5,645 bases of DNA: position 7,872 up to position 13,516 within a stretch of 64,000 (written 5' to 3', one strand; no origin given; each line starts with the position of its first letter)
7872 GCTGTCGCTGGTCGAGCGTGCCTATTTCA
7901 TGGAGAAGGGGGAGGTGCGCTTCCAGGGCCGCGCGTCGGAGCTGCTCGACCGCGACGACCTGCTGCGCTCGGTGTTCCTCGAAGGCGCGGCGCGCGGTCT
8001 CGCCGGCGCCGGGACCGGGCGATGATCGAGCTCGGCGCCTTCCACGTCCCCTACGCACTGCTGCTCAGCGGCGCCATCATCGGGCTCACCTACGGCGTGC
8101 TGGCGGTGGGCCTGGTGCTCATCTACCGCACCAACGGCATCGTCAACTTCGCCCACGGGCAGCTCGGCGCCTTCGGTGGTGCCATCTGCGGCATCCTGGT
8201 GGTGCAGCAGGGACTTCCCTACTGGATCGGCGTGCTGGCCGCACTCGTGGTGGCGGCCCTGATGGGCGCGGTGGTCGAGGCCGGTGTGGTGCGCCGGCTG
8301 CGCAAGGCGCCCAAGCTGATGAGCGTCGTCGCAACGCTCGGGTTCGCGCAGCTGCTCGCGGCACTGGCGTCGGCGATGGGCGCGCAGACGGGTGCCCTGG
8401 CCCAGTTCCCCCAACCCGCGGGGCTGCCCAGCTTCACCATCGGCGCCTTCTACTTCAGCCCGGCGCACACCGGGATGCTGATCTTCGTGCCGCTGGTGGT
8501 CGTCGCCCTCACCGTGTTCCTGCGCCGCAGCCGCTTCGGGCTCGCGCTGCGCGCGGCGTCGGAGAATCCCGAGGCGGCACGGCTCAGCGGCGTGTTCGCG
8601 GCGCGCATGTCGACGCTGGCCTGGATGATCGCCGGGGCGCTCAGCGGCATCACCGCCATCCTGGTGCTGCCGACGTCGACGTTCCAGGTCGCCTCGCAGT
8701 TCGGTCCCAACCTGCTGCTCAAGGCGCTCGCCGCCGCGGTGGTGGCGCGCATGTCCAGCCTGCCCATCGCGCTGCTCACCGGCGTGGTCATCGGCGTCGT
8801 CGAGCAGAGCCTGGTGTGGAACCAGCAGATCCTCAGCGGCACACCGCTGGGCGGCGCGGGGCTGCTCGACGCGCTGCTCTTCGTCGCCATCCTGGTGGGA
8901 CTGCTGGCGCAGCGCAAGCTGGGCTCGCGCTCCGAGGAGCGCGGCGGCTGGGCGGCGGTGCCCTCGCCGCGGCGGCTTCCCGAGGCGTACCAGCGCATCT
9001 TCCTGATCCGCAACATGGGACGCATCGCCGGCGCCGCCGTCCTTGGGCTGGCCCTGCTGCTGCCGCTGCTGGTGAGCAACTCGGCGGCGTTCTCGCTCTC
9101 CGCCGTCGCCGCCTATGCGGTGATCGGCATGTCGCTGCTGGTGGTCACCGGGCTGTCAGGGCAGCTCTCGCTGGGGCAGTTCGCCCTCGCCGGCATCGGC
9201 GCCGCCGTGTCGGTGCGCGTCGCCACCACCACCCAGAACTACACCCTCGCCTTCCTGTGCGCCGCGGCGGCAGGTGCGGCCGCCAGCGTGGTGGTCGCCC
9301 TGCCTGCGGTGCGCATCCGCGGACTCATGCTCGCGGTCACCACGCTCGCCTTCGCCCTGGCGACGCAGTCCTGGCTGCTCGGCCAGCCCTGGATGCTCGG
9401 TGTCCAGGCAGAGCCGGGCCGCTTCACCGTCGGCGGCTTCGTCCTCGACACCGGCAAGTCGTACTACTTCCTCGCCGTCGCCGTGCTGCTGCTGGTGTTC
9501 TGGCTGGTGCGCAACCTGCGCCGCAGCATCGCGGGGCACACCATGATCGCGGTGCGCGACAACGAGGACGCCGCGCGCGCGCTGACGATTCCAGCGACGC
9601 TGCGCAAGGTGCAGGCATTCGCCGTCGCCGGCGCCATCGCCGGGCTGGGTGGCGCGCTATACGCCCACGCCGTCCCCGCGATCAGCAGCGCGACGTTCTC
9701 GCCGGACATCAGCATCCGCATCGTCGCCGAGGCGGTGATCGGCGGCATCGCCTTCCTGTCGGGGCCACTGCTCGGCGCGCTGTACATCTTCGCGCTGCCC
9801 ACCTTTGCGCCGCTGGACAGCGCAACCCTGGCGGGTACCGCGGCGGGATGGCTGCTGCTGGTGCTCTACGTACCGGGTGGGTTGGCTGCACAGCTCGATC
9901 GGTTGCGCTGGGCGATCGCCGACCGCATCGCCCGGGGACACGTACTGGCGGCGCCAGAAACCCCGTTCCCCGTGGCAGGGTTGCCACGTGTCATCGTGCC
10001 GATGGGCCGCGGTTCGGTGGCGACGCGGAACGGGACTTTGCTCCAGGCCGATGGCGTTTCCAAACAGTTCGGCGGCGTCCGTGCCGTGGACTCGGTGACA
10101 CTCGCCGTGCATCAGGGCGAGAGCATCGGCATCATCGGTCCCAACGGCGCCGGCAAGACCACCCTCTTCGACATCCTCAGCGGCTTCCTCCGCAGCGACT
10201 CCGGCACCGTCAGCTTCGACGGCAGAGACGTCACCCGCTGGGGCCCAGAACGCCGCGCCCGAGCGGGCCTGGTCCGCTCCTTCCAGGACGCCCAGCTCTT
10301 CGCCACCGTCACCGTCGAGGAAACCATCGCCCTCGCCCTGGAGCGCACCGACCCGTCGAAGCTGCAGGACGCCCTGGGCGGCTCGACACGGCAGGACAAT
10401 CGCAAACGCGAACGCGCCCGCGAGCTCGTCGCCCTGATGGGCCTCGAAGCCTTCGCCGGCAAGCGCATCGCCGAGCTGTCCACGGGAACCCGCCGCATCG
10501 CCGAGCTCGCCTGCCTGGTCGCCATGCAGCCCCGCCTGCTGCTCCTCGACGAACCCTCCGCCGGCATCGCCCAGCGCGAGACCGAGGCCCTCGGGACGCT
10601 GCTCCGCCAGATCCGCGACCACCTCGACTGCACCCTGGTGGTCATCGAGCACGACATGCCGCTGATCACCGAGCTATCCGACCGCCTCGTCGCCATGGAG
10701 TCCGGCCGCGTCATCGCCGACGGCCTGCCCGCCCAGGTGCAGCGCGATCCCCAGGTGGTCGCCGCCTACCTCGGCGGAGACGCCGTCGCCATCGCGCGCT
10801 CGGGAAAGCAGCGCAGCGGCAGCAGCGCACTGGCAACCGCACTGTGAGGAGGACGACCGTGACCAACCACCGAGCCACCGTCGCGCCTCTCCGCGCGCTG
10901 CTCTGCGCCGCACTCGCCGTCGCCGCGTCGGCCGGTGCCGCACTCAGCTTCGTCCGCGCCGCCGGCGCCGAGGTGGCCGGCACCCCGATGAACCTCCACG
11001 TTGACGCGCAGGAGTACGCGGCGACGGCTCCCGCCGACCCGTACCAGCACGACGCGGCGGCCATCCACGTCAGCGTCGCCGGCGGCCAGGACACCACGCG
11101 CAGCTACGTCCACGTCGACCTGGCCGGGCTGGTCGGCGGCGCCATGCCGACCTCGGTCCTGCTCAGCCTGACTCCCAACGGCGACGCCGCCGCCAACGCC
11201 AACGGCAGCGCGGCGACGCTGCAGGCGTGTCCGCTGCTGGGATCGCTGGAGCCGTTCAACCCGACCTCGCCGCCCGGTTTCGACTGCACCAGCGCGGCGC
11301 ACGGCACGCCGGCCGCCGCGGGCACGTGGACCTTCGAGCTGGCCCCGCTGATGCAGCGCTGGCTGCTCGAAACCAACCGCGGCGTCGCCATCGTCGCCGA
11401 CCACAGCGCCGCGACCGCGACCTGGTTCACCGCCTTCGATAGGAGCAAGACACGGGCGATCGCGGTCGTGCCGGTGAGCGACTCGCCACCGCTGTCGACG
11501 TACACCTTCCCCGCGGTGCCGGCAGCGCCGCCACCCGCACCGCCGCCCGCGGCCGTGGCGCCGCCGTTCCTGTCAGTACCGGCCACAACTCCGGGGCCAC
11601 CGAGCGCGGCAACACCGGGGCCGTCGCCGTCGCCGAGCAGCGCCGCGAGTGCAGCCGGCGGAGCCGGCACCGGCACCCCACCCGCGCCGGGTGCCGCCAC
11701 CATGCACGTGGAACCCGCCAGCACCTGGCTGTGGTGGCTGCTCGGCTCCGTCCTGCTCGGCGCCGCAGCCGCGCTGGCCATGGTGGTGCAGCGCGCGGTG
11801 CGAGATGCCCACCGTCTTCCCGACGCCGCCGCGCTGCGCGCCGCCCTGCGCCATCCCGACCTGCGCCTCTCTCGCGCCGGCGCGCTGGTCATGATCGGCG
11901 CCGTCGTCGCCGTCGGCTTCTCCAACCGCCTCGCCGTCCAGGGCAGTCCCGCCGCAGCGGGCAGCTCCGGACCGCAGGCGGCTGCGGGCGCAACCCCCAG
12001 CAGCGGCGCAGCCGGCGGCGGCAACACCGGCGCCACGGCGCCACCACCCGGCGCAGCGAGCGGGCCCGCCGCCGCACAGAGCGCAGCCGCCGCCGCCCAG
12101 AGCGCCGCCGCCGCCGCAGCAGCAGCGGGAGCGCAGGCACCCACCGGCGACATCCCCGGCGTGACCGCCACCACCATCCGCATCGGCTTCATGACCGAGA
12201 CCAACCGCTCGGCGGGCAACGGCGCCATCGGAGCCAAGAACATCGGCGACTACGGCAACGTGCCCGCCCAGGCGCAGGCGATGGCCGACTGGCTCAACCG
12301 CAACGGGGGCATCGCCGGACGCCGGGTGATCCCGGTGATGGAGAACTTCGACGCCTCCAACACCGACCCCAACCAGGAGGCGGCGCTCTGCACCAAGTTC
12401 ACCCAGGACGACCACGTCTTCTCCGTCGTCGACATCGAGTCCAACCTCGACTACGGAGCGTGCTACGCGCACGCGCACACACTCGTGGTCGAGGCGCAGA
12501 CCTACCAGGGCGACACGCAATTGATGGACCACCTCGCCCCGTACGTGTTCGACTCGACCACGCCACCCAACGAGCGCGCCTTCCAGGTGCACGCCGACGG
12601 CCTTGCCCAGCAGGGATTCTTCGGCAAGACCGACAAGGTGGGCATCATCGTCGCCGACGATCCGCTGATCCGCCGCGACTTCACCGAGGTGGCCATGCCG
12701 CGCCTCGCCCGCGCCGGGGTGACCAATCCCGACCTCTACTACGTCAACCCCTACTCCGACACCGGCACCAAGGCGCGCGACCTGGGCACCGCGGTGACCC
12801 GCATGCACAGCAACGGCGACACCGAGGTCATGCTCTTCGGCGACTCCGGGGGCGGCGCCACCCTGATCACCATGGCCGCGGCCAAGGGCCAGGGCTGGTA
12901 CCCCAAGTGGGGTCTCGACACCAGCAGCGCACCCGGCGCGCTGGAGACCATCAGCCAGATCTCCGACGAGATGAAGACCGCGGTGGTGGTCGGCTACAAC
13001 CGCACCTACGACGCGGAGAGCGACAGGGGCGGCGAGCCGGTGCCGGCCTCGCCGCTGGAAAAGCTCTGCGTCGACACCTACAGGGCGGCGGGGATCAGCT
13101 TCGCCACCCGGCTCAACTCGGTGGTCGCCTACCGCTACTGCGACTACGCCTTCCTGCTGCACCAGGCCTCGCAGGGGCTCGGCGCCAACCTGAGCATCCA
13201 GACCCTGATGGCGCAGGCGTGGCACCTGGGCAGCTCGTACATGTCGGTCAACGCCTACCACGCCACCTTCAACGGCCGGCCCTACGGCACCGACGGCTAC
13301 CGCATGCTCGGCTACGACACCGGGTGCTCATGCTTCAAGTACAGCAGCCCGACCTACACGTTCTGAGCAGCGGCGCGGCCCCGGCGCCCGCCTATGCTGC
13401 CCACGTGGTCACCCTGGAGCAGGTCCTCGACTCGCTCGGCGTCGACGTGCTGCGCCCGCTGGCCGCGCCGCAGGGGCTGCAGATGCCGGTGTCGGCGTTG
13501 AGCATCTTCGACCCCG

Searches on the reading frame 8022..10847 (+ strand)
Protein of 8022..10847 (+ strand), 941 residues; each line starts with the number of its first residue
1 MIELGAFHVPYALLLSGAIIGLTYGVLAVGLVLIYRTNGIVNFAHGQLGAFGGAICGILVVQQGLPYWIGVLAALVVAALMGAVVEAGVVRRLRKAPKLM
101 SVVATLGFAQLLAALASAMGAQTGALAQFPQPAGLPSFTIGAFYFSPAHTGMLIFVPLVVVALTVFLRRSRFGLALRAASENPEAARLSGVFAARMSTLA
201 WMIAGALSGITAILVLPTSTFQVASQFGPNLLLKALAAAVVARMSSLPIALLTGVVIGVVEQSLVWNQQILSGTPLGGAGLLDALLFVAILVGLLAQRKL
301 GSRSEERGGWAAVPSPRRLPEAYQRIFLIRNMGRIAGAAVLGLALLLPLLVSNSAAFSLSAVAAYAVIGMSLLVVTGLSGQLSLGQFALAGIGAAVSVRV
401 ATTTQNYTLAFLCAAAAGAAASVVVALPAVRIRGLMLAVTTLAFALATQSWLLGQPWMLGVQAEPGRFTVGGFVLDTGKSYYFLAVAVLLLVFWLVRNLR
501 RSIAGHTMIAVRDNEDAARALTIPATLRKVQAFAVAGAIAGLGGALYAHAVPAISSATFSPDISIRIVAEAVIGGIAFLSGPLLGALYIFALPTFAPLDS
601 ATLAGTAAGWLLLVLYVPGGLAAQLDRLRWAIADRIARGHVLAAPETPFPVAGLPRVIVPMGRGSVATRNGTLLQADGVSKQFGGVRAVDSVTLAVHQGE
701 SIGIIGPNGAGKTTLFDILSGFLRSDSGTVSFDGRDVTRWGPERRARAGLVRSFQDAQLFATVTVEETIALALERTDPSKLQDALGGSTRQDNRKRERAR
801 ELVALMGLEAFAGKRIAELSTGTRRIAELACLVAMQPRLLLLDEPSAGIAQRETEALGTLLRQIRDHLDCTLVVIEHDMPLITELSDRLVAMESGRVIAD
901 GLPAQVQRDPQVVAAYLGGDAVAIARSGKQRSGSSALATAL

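Call 4: search_protein_families(library=pfam, proteins=[window:8022-10847:+], max_evalue=0.01)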
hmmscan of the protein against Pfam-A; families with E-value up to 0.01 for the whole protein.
window:8022-10847:+ (941 aa): 7 families
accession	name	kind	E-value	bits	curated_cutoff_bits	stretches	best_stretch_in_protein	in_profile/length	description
PF02653.21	BPD_transp_2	-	3.1e-54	184.3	26.8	2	14-268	2-251/269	Branched-chain amino acid transport system / permease component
PF00005.33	ABC_tran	-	4.8e-30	105.4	25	1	690-846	2-136/137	ABC transporter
PF12399.14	BCA_ABC_TP_C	-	2.5e-11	43.4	25.5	1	896-921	1-26/27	Branched-chain amino acid ATP-binding cassette transporter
PF13304.12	AAA_21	-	6.6e-09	36.7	27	1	703-737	3-40/304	AAA domain, putative AbiEii toxin, Type IV TA system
PF02463.25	SMC_N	-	0.00037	20.4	40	1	701-891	26-210/220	RecF/RecN/SMC N terminal domain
PF13476.12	AAA_23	-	0.00081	20.5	27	1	702-727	22-47/201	AAA domain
PF13555.12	AAA_29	-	0.0023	18.1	27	1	692-724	15-47/61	P-loop containing region of AAA domain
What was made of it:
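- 8022..10847 (+): System 1 LivH::LivM::LivG triple fusion (LivG nt 10035-10844, signature LSTGTRR). BPD_transp_2 twice, ABC_tran and BCA_ABC_TP_C (call 4).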

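Call 7: search_protein_families(library=ncbifam, proteins=[window:8022-10847:+], max_evalue=0.01)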
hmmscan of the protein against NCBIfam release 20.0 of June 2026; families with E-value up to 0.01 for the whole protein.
window:8022-10847:+ (941 aa): 200 families (the best 25 are shown)
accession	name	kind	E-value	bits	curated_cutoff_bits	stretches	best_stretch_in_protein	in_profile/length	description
NF008449.1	PRK11300.1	equivalog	8.1e-61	205.5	362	1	672-919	4-254/255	high-affinity branched-chain amino acid ABC transporter ATP-binding protein LivG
TIGR03411.1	urea_trans_UrtD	equivalog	3.7e-59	200.3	304.1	1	673-918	2-241/242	urea ABC transporter ATP-binding protein UrtD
TIGR04406.1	LPS_export_lptB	equivalog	9.7e-44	149.4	240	1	674-919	2-235/239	LPS export ABC transporter ATP-binding protein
TIGR00968.1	3a0106s01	subfamily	5.1e-42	144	342.75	1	677-916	4-230/237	sulfate ABC transporter ATP-binding protein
TIGR03265.1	PhnT2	equivalog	3.6e-39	135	457.7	1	673-920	4-238/353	putative 2-aminoethylphosphonate ABC transporter ATP-binding protein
TIGR01188.1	drrA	subfamily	1.6e-38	132.7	312.45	1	681-908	1-213/302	daunorubicin resistance ABC transporter, ATP-binding protein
TIGR04521.1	ECF_ATPase_2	equivalog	4.4e-36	124.4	330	1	687-913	19-239/279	energy-coupling factor transporter ATPase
TIGR03873.1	F420-0_ABC_ATP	hypoth_equivalog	5.7e-36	124.1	372.4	1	674-923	2-240/256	putative F420-0 ABC transporter ATP-binding protein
NF006987.0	PRK09452.1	equivalog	7.1e-36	123.7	482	1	669-918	13-249/378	spermidine/putrescine ABC transporter ATP-binding protein PotA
NF010068.0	PRK13548.1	equivalog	9.4e-36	123.2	261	1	672-916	4-240/261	heme ABC transporter ATP-binding protein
TIGR03375.1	type_I_sec_LssB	subfamily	2.6e-34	118.6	693.1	1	687-907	481-689/696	type I secretion system permease/ATPase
TIGR03410.1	urea_trans_UrtE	equivalog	6.2e-34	117.4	285.8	1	674-908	1-221/230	urea ABC transporter ATP-binding subunit UrtE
NF043075.1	MMSYN1_0197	equivalog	6.4e-34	117.4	550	1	673-919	2-235/341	spermidine/putrescine ABC transporter ATP-binding protein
NF008030.0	PRK10762.1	equivalog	2.9e-33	115.4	745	1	672-909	3-231/501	ribose ABC transporter ATP-binding protein RbsA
NF008105.0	PRK10851.1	equivalog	5.1e-33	114.2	502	1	677-911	6-229/362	sulfate/thiosulfate ABC transporter ATP-binding protein CysA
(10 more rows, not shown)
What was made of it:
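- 8022..10847 (+): LivG model E 8e-61 (call 7).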

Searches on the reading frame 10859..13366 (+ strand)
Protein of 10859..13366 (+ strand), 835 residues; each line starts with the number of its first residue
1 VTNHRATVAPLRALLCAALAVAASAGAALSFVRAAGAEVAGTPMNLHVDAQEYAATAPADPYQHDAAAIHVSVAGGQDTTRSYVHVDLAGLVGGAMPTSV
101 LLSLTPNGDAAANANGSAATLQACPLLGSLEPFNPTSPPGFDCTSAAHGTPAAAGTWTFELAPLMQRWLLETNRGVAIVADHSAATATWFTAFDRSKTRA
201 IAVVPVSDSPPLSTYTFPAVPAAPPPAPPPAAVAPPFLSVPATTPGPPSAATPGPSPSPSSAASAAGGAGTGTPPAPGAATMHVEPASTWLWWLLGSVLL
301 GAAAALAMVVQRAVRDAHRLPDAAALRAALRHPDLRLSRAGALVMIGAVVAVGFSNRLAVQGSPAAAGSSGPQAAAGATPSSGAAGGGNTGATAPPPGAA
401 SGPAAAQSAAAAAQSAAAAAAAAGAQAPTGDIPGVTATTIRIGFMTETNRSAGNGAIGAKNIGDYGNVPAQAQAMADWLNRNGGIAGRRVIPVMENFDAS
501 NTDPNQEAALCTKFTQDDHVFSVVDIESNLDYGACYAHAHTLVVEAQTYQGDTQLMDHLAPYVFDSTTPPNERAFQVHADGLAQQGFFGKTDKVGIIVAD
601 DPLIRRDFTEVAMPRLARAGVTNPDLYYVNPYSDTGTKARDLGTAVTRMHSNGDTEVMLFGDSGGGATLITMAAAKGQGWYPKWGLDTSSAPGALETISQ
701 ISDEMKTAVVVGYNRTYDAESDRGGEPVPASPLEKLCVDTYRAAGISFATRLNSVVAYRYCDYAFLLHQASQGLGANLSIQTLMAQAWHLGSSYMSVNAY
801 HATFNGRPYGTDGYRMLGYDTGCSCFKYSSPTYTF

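Call 4: search_protein_families(library=pfam, proteins=[window:10859-13366:+], max_evalue=0.01)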
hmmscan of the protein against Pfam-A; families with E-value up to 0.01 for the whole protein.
window:10859-13366:+ (835 aa): 0 families

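Call 7: search_protein_families(library=ncbifam, proteins=[window:10859-13366:+], max_evalue=0.01)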
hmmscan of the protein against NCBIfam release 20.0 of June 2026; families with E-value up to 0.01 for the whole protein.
window:10859-13366:+ (835 aa): 1 family
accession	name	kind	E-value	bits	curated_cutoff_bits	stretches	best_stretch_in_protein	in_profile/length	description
NF033679.1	DNRLRE_dom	domain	0.0087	16.1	34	0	58-196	10-154/164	DNRLRE domain-containing protein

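Call 10: search_solved_structures(query=window:10859-13366:+, max_evalue=1)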
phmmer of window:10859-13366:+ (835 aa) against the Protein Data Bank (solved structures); distinct sequences matched with E-value up to 1: 3.
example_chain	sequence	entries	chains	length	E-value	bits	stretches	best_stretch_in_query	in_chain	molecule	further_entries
8z11_M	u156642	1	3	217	0.15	13.5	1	322-384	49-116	iFCPI-15/14/16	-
9ekb_C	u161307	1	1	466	0.78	11.1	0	190-252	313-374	DNA polymerase delta subunit 3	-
6s1m_C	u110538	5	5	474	0.94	10.8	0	190-252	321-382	DNA polymerase delta subunit 3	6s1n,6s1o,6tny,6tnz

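Call 14: find_homologous_proteins(query=window:10859-13366:+, max_evalue=0.001)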
Query window:10859-13366:+ (835 aa): 11 proteins with E <= 0.001 among 8000 candidates.
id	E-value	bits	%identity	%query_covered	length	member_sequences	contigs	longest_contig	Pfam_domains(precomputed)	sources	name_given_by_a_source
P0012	0.0e+0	1846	100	100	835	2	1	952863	-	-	-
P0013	0.0e+0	1489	79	100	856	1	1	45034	-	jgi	jgi:hypothetical protein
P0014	0.0e+0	1452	78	97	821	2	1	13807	-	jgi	-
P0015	0.0e+0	1332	79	90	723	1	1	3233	-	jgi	jgi:hypothetical protein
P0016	0.0e+0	1299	70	99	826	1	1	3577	-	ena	-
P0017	0.0e+0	1249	74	66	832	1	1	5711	-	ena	-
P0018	0.0e+0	1189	69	66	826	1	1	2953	-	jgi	jgi:hypothetical protein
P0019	0.0e+0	1162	64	97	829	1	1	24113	-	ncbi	-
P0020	0.0e+0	1156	71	89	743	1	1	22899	-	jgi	jgi:hypothetical protein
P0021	5.7e-254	863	68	66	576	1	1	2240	-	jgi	jgi:hypothetical protein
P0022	9.4e-246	836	69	63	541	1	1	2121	-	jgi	jgi:hypothetical protein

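Call 19: search_solved_structures(query=A2, max_evalue=10, show_alignments=1)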
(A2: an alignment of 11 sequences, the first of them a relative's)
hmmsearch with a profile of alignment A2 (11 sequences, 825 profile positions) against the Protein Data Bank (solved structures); distinct sequences matched with E-value up to 10: 4.
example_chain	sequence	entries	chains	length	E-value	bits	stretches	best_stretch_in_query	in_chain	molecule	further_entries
9h19_S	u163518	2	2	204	0.16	13.4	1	326-424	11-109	reaction centre S sub unit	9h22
8x9y_Z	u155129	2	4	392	3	9.2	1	378-426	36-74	Tri1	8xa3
5ifs_A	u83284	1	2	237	5.4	8.3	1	196-271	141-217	Tether containing UBX domain for GLUT4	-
9v33_L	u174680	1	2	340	9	7.6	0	385-436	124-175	Polycomb group protein Asx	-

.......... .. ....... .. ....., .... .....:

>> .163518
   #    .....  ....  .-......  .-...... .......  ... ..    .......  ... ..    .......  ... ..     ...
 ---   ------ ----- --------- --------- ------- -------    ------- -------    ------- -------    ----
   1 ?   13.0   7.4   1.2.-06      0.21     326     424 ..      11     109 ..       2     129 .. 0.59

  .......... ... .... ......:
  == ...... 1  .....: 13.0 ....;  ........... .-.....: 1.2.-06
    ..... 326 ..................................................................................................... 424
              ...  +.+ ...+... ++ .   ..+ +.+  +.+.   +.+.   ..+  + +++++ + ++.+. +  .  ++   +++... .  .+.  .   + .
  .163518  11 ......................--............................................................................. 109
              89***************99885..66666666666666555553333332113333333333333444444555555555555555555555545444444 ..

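Call 38: find_encoding_contigs(protein=P0013, flank=10000, max_places=3)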
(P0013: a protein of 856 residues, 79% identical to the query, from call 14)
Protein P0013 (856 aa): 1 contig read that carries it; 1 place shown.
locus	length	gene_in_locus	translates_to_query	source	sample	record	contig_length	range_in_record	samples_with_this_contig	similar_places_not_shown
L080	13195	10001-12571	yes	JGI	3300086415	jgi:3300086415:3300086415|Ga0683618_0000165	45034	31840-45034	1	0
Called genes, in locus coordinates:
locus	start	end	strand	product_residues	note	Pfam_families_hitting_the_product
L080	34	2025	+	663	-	PF06480:FtsH_ext, PF00004:AAA, PF07728:AAA_5 (weak), PF17862:AAA_lid_3, PF01434:Peptidase_M41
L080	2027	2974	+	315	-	PF04261:Dyp_perox_N, PF20628:Dyp_perox_C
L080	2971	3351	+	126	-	-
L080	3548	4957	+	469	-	PF00144:Beta-lactamase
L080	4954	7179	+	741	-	PF07690:MFS_1, PF00005:ABC_tran, PF13304:AAA_21 (faint)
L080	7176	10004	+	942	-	PF02653:BPD_transp_2, PF00005:ABC_tran, PF13304:AAA_21 (faint), PF12399:BCA_ABC_TP_C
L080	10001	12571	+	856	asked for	-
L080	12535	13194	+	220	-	?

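Call 39: find_encoding_contigs(protein=P0019, flank=10000, max_places=3)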
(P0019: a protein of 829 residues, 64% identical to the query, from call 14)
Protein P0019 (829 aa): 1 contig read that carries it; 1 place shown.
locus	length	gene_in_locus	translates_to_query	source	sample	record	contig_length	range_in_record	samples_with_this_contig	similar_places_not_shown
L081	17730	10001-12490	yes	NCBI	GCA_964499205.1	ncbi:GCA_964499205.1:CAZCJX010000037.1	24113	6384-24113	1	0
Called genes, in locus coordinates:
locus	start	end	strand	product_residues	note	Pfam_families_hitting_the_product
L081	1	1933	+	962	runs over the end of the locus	PF02653:BPD_transp_2, PF00005:ABC_tran, PF13304:AAA_21 (faint), PF12399:BCA_ABC_TP_C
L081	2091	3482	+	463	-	PF00082:Peptidase_S8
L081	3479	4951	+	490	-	PF00144:Beta-lactamase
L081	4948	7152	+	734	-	PF07690:MFS_1, PF00005:ABC_tran, PF13304:AAA_21 (faint)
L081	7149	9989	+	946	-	PF02653:BPD_transp_2, PF00005:ABC_tran, PF13304:AAA_21 (faint), PF12399:BCA_ABC_TP_C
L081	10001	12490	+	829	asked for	-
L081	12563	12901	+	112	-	-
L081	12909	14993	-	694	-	PF00122:E1-E2_ATPase, PF00702:Hydrolase, PF08282:Hydrolase_3 (faint)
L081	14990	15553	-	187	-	-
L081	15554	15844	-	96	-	PF17195:DUF5132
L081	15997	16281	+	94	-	-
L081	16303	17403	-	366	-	PF01047:MarR, PF01978:TrmB (weak), PF12802:MarR_2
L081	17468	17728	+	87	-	?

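Call 77: search_protein_families(library=ncbifam, alignment_id=A2, max_evalue=1)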
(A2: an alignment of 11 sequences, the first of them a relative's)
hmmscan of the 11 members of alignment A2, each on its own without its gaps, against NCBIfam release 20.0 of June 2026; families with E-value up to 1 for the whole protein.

A. member 1, P0012 (835 aa): 1 family
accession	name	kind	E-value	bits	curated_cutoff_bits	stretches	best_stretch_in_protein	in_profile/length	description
NF033679.1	DNRLRE_dom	domain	0.0087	16.1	34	1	58-196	10-154/164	DNRLRE domain-containing protein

B. families by the number of members that match (of 11 scanned): 4 families
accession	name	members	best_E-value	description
NF033679.1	DNRLRE_dom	5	0.0026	DNRLRE domain-containing protein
NF009716.0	PRK13244.1-2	1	0.002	protease inhibitor protein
NF005844.0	PRK07764.1-3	1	0.023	DNA polymerase III subunit gamma and tau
NF006316.0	PRK08517.1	1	0.2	3'-5' exonuclease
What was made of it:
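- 10859..13366 (+): System 1 accessory::SBP fusion. It has a signal peptide, a DNRLRE-like beta-sandwich (nt 11030-11473, Cys124/Cys143), a Pro-rich stalk, TM1 (nt 11726-11788), a conserved cytoplasmic loop, TM2 (nt 11870-11926), an Ala-rich stalk and a PBP domain (nt 12137-13363). Weak DNRLRE_dom hits in 5 of 11 members (calls 7, 77).
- On CBM96 / DNRLRE domain: Best family member E 0.0026 (call 77).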
